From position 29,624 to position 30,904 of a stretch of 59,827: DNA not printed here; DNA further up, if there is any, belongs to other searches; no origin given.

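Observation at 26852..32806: fabH embedded in a buk-ptb-porCDAB operon: anaerobic route to branched-chain fatty-acid primers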

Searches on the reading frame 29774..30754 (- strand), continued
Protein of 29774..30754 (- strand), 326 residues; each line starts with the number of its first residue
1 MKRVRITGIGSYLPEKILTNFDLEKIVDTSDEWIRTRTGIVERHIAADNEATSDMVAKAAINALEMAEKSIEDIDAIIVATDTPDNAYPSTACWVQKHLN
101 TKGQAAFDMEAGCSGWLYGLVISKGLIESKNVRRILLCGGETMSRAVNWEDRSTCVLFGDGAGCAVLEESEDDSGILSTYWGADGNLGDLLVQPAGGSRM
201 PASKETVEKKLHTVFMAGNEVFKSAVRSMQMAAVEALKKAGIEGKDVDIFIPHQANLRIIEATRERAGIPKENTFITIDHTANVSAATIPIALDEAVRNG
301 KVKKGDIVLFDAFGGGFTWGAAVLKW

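Call 31: search_solved_structures(query=window:29774-30754:-, max_evalue=1e-85, show_alignments=4)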
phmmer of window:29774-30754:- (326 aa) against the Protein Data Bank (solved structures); distinct sequences matched with E-value up to 1e-85: 10.
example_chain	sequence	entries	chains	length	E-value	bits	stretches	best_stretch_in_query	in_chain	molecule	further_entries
2ebd_A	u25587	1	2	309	1e-95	323.7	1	5-325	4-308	3-oxoacyl-[acyl-carrier-protein] synthase 3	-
8vd9_A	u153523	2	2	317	8.5e-95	320.7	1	3-326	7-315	Beta-ketoacyl-[acyl-carrier-protein] synthase III 1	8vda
6x7r_A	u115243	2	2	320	2.9e-89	302.5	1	5-325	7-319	3-oxoacyl-[acyl-carrier-protein] synthase 3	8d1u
1hn9_A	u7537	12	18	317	2.9e-89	302.5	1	5-325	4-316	BETA-KETOACYL-ACYL CARRIER PROTEIN SYNTHASE III | 3-oxoacyl-[acyl-carrier-protein] synthase III | 3-oxoacyl-[acyl-carrier-protein] synthase 3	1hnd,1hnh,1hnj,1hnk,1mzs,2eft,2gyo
9ka2_A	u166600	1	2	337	3.4e-89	302.3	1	5-325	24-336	Beta-ketoacyl-[acyl-carrier-protein] synthase III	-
3il9_A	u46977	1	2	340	3.5e-89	302.2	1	5-325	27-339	3-oxoacyl-[acyl-carrier-protein] synthase 3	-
1ub7_A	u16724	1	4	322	9.1e-89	300.9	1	6-326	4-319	3-oxoacyl-[acyl-carrier protein] synthase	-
1ebl_A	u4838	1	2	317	1.4e-88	300.3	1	5-325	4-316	BETA-KETOACYL-ACP SYNTHASE III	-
9ka5_A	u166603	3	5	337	1.6e-87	296.8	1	5-325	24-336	Beta-ketoacyl-[acyl-carrier-protein] synthase III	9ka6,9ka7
4nhd_A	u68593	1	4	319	2.5e-87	296.1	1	5-325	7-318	3-oxoacyl-[acyl-carrier-protein] synthase 3 protein 1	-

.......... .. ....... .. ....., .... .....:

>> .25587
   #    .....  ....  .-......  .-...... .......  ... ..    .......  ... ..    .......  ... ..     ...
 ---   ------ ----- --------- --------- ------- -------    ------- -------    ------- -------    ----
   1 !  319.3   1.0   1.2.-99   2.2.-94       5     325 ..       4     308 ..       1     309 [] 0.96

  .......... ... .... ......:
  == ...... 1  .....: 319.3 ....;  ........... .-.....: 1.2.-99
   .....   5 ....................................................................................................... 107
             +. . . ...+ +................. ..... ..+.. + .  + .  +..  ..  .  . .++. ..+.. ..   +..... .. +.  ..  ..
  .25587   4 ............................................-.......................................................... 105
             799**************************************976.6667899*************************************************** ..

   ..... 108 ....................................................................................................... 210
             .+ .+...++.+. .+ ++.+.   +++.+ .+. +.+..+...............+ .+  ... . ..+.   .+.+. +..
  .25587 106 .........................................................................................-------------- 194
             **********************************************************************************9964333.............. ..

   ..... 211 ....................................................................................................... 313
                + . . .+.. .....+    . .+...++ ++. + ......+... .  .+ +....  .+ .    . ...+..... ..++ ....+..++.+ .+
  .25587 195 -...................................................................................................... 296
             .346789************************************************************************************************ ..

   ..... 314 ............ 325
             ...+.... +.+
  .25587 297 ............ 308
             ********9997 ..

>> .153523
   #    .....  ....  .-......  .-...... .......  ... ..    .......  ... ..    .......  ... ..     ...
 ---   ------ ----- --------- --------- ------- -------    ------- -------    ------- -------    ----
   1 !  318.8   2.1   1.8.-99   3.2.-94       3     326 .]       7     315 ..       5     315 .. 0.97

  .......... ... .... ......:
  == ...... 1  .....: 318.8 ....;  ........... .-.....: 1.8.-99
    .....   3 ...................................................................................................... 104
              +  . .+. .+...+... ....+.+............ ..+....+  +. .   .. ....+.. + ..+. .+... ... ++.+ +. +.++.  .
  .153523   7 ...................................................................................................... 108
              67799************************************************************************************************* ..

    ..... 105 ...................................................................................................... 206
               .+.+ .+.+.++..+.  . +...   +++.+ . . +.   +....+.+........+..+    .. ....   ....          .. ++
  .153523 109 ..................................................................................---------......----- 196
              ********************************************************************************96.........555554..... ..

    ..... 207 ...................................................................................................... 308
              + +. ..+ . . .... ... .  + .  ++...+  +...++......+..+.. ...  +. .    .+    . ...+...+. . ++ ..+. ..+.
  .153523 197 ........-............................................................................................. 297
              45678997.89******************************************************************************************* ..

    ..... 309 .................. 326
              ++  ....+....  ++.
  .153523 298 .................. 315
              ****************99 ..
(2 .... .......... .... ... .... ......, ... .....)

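Call 42: search_protein_families(library=pfam, proteins=[L093:983-1960:+, L093:2928-3857:+, L093:3867-4613:+, L002:7351-8235:+, L002:5270-7210:+, L094:2071-3813:+, L096:3576-5285:+, L096:191-712:+, L095:3175-4419:-], max_evalue=0.00001)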
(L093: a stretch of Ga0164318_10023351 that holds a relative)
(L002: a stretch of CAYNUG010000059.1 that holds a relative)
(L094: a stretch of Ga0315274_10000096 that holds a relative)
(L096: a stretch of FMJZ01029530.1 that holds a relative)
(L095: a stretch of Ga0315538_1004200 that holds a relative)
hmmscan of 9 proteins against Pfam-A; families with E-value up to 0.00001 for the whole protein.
L093:983-1960:+ (325 aa): 1 family
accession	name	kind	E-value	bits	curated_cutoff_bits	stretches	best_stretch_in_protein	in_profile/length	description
PF02504.20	FA_synthesis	-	4e-90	302.6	29.1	1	4-316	2-321/324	Fatty acid synthesis protein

L093:2928-3857:+ (309 aa): 1 family
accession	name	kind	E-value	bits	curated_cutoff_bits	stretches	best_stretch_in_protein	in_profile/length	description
PF00698.26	Acyl_transf_1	-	1.2e-36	127.3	32.7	1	16-293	3-276/319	Acyl transferase domain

L093:3867-4613:+ (248 aa): 3 families
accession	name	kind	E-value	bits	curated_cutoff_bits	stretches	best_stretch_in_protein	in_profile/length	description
PF13561.12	adh_short_C2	-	1.9e-70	237.6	27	1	14-246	1-235/236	Enoyl-(Acyl carrier protein) reductase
PF00106.31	adh_short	-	2.3e-66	223.4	26.6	1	8-200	1-193/195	short chain dehydrogenase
PF08659.16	KR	-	2.2e-18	67.3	22.6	1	11-163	4-156/180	KR domain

L002:7351-8235:+ (294 aa): 0 families

L002:5270-7210:+ (646 aa): 2 families
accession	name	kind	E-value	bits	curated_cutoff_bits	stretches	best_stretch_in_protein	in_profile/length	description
PF00012.26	HSP70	-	7.8e-261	866.9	20.6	1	8-600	1-598/599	Hsp70 protein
PF06723.19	MreB_Mbl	-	5e-17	62.2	27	1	122-373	78-316/327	MreB/Mbl protein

L094:2071-3813:+ (580 aa): 11 families
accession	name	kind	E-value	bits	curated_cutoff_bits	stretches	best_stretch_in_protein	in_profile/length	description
PF07992.20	Pyr_redox_2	-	7.8e-38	131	26.1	1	157-448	2-291/291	Pyridine nucleotide-disulphide oxidoreductase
PF14691.11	Fer4_20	-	3.2e-21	75.7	25.8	1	65-143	29-110/113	Dihydroprymidine dehydrogenase domain II, 4Fe-4S cluster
PF13738.12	Pyr_redox_3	-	1.2e-11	44.8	30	0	244-321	128-200/305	Pyridine nucleotide-disulphide oxidoreductase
PF00070.33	Pyr_redox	-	5.7e-11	43.2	22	0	158-190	2-34/82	Pyridine nucleotide-disulphide oxidoreductase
PF13450.12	NAD_binding_8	-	1.1e-09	38.9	21.9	1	160-194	1-35/68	NAD(P)-binding Rossmann-like domain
PF01266.30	DAO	-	7.3e-08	32.8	27.9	1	158-191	2-35/353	FAD dependent oxidoreductase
PF12831.13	FAD_oxidored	-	8.3e-08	32.4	27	0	158-194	2-38/416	FAD dependent oxidoreductase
PF01946.23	Thi4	-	5.1e-07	29.6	26.2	1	157-197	19-60/235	Thi4 family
PF01134.28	GIDA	-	7.4e-07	29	22.1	0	158-218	2-62/391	Glucose inhibited division protein A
PF00890.30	FAD_binding_2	-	3.6e-06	26.9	20.4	0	158-188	2-32/414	FAD binding domain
PF03486.20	HI0933_like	-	6.5e-06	26.2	50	0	157-192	2-37/244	HI0933-like protein Rossmann domain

L096:3576-5285:+ (569 aa): 8 families
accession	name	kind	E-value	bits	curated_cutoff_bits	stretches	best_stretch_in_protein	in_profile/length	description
PF07992.20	Pyr_redox_2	-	5.7e-35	121.6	26.1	1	141-433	2-291/291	Pyridine nucleotide-disulphide oxidoreductase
PF14691.11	Fer4_20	-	8.8e-20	71.1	25.8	1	48-127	28-110/113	Dihydroprymidine dehydrogenase domain II, 4Fe-4S cluster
PF13738.12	Pyr_redox_3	-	6.7e-10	39.1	30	0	226-305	126-200/305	Pyridine nucleotide-disulphide oxidoreductase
PF00070.33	Pyr_redox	-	2.8e-08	34.6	22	0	271-345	1-79/82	Pyridine nucleotide-disulphide oxidoreductase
PF13450.12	NAD_binding_8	-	6.5e-08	33.2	21.9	1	144-178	1-35/68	NAD(P)-binding Rossmann-like domain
PF01266.30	DAO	-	5.5e-07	29.9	27.9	0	141-170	1-30/353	FAD dependent oxidoreductase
PF01494.25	FAD_binding_3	-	4.2e-06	26.7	22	0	139-172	1-34/349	FAD binding domain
PF00037.32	Fer4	-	5.4e-06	26.4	21.1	1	537-558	2-23/24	4Fe-4S binding domain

L096:191-712:+ (173 aa): 1 family
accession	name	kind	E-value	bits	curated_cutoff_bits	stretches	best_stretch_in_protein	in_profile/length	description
PF01432.26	Peptidase_M3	-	1.2e-06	28.6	27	1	65-116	189-256/457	Peptidase family M3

L095:3175-4419:- (414 aa): 1 family
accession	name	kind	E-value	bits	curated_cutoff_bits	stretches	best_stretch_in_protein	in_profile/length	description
PF03349.22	Toluene_X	-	3.5e-13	49.3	29.7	1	60-366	31-348/421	Outer membrane protein transport protein (OMPP1/FadL/TodX)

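Call 43: find_encoding_contigs(protein=P0019, flank=10000, max_places=1)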
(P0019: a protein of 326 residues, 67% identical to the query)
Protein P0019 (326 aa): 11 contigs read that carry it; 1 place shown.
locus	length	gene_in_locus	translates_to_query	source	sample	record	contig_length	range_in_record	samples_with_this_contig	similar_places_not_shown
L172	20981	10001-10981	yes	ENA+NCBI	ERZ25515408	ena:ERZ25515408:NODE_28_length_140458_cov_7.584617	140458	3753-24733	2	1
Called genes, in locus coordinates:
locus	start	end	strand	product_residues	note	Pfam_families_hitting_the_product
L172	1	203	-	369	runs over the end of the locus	PF07719:TPR_2 (faint), PF13181:TPR_8 (faint), PF12569:NatA_aux_su (weak), PF12895:ANAPC3 (weak), PF00515:TPR_1 (weak), PF13424:TPR_12 (weak), PF14559:TPR_19, PF00395:SLH, +5 more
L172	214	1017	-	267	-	PF02169:LPP20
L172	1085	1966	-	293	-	-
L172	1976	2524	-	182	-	PF02659:Mntp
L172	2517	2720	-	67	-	-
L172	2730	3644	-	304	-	PF01118:Semialdhyde_dh, PF02774:Semialdhyde_dhC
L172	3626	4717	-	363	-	PF13562:NTP_transf_4, PF00132:Hexapep (weak)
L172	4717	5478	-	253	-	PF04389:Peptidase_M28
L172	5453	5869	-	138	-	PF01894:YjbQ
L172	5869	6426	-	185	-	PF08207:EFP_N, PF01132:EFP, PF09285:Elong-fact-P_C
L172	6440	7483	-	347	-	PF01321:Creatinase_N, PF00557:Peptidase_M24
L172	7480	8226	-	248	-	PF03704:BTAD (faint), PF12895:ANAPC3 (faint), PF25063:ARM_TT21_C (weak), PF13428:TPR_14 (weak), PF13432:TPR_16 (weak), PF23914:TPR_CcmH_CycH (weak), PF14559:TPR_19, PF13428:TPR_14 (weak), +16 more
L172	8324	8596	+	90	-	PF10719:ComFB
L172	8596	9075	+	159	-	PF00149:Metallophos, PF12850:Metallophos_2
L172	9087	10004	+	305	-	PF01515:PTA_PTB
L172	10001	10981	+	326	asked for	PF00108:Thiolase_N, PF08545:ACP_syn_III, PF08541:ACP_syn_III_C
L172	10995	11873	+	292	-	-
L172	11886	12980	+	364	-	PF00180:Iso_dh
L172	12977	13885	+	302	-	PF04055:Radical_SAM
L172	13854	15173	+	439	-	PF02878:PGM_PMM_I, PF02879:PGM_PMM_II, PF02880:PGM_PMM_III, PF00408:PGM_PMM_IV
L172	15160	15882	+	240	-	PF01209:Ubie_methyltran, PF13489:Methyltransf_23, PF13847:Methyltransf_31, PF08241:Methyltransf_11, PF08242:Methyltransf_12, PF13649:Methyltransf_25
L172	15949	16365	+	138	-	PF07963:N_methyl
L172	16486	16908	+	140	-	PF07963:N_methyl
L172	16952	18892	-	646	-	-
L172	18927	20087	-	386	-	PF09594:GT87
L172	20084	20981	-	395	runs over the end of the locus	PF09594:GT87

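Call 44: find_encoding_contigs(protein=P0014, flank=10000, max_places=1)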
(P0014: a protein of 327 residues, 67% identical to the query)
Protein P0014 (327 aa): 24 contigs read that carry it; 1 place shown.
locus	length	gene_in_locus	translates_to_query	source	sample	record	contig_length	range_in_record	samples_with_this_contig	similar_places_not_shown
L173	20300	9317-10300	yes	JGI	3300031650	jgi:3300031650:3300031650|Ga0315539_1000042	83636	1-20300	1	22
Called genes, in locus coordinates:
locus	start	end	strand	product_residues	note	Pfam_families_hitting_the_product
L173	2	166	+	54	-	?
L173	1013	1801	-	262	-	PF12146:Hydrolase_4, PF00561:Abhydrolase_1, PF12697:Abhydrolase_6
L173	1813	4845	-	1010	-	PF26549:Tricorn_N, PF26550:Tricorn_2nd, PF07676:PD40 (weak), PF26550:Tricorn_2nd, PF07676:PD40 (weak), PF14684:Tricorn_C1, PF00595:PDZ (weak), PF03572:Peptidase_S41, +2 more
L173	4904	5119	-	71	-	PF09723:Zn_ribbon_8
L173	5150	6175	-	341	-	PF03706:LPG_synthase_TM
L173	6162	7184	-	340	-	PF03706:LPG_synthase_TM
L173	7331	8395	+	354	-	PF01869:BcrAD_BadFG (faint), PF00871:Acetate_kinase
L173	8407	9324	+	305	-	PF01515:PTA_PTB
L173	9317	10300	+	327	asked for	PF00108:Thiolase_N, PF22691:Thiolase_C_1 (faint), PF07451:SpoVAD (faint), PF08545:ACP_syn_III, PF08541:ACP_syn_III_C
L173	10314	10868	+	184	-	PF01558:POR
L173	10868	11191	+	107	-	PF13187:Fer4_9 (faint), PF00037:Fer4 (weak), PF12797:Fer4_2 (faint), PF12837:Fer4_6 (faint), PF13237:Fer4_10 (faint), PF14697:Fer4_21, PF12838:Fer4_7, PF00037:Fer4 (weak), +1 more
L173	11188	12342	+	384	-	PF01855:POR_N, PF17147:PFOR_II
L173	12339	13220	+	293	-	PF02775:TPP_enzyme_C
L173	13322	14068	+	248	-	PF20772:TACO1_YebC_N, PF01709:Transcrip_reg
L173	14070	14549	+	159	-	PF02075:RuvC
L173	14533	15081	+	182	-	PF01330:RuvA_N, PF07499:RuvA_C (faint), PF00633:HHH (faint), PF14520:HHH_5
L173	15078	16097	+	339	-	PF05496:RuvB_N, PF01078:Mg_chelatase (faint), PF07728:AAA_5, PF00004:AAA, PF17864:AAA_lid_4, PF05491:WHD_RuvB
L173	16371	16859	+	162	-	PF03259:Robl_LC7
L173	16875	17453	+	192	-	PF00025:Arf (weak)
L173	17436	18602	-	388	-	PF13439:Glyco_transf_4, PF00534:Glycos_transf_1, PF13692:Glyco_trans_1_4 (weak)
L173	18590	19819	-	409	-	PF00535:Glycos_transf_2 (weak), PF21969:MGS_GT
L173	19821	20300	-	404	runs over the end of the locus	-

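Call 57: search_protein_families(library=pfam, proteins=[L029:2836-3657:+, L029:3658-5364:+, L029:8315-9541:+, L029:9519-10001:+, L029:10972-11880:+, L029:11855-12628:+, L029:12654-12896:+, L172:10995-11873:+, L002:7351-8235:+], max_evalue=0.001)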
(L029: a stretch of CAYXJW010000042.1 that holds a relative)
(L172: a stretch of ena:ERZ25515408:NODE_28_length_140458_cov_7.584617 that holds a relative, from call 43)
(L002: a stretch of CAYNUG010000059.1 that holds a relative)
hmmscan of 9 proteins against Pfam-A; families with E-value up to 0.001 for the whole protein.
L029:2836-3657:+ (273 aa): 2 families
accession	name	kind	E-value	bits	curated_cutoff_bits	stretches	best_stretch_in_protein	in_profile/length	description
PF20143.4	NAD_kinase_C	-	1e-27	96.8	23.7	1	132-255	2-125/126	ATP-NAD kinase C-terminal domain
PF01513.26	NAD_kinase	-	8.3e-16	58.9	25.5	1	36-106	60-130/130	ATP-NAD kinase N-terminal domain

L029:3658-5364:+ (568 aa): 3 families
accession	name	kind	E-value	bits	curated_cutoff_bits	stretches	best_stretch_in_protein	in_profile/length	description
PF02463.25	SMC_N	-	8.1e-14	52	40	1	8-510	8-203/220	RecF/RecN/SMC N terminal domain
PF13476.12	AAA_23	-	1.1e-11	46.2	27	1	7-216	4-193/201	AAA domain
PF13401.12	AAA_22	-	0.00017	22.3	27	0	22-45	5-28/130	AAA domain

L029:8315-9541:+ (408 aa): 6 families
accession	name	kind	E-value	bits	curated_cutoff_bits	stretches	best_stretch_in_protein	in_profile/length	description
PF00575.29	S1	-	1.5e-65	218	22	4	243-314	3-74/74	S1 RNA binding domain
PF23459.1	S1_RRP5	-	9.2e-19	68.2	27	2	242-313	1-72/72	RRP5 S1 domain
PF21710.3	Spt6_S1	-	5.5e-14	52.7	27.5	1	241-315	13-88/91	Spt6, S1/OB domain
PF13509.12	S1_2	-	1.8e-08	34.8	21.8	0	71-126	2-49/61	S1 domain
PF17092.11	PCB_OB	-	4.5e-07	31.1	27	0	232-301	18-99/111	Penicillin-binding protein OB-like domain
PF24685.1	OB_RRP5_4th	-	4.6e-07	30.2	31.5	0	242-316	6-85/92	RRP5 OB-fold domain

L029:9519-10001:+ (160 aa): 1 family
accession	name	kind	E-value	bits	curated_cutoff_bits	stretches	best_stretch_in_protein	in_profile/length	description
PF07977.19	FabA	-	3.2e-23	82.3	23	1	22-143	1-136/138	FabA-like domain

L029:10972-11880:+ (302 aa): 1 family
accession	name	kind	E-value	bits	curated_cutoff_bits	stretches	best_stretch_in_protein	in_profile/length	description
PF00698.26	Acyl_transf_1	-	1.1e-35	124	32.7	1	7-290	2-281/319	Acyl transferase domain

L029:11855-12628:+ (257 aa): 4 families
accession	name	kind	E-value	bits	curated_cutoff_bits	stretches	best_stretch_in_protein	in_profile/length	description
PF13561.12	adh_short_C2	-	6.3e-68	229.3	27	1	24-255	6-236/236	Enoyl-(Acyl carrier protein) reductase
PF00106.31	adh_short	-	3.3e-61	206.6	26.6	1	17-208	3-193/195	short chain dehydrogenase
PF08659.16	KR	-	4.3e-24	85.8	22.6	1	18-167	4-152/180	KR domain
PF23441.1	SDR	-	3.4e-06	27.1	27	1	17-255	10-256/258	SDR-like rossmann domain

L029:12654-12896:+ (80 aa): 2 families
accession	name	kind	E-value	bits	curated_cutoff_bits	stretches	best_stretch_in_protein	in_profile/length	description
PF00550.31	PP-binding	-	2.3e-16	60.2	20.8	1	8-75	1-67/67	Phosphopantetheine attachment site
PF23297.2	ACP_SdgA_C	-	1.8e-07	31.6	27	1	3-79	8-83/95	Highly reducing polyketide synthase sdgA, C-terminal ACP domain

L172:10995-11873:+ (292 aa): 0 families

L002:7351-8235:+ (294 aa): 0 families
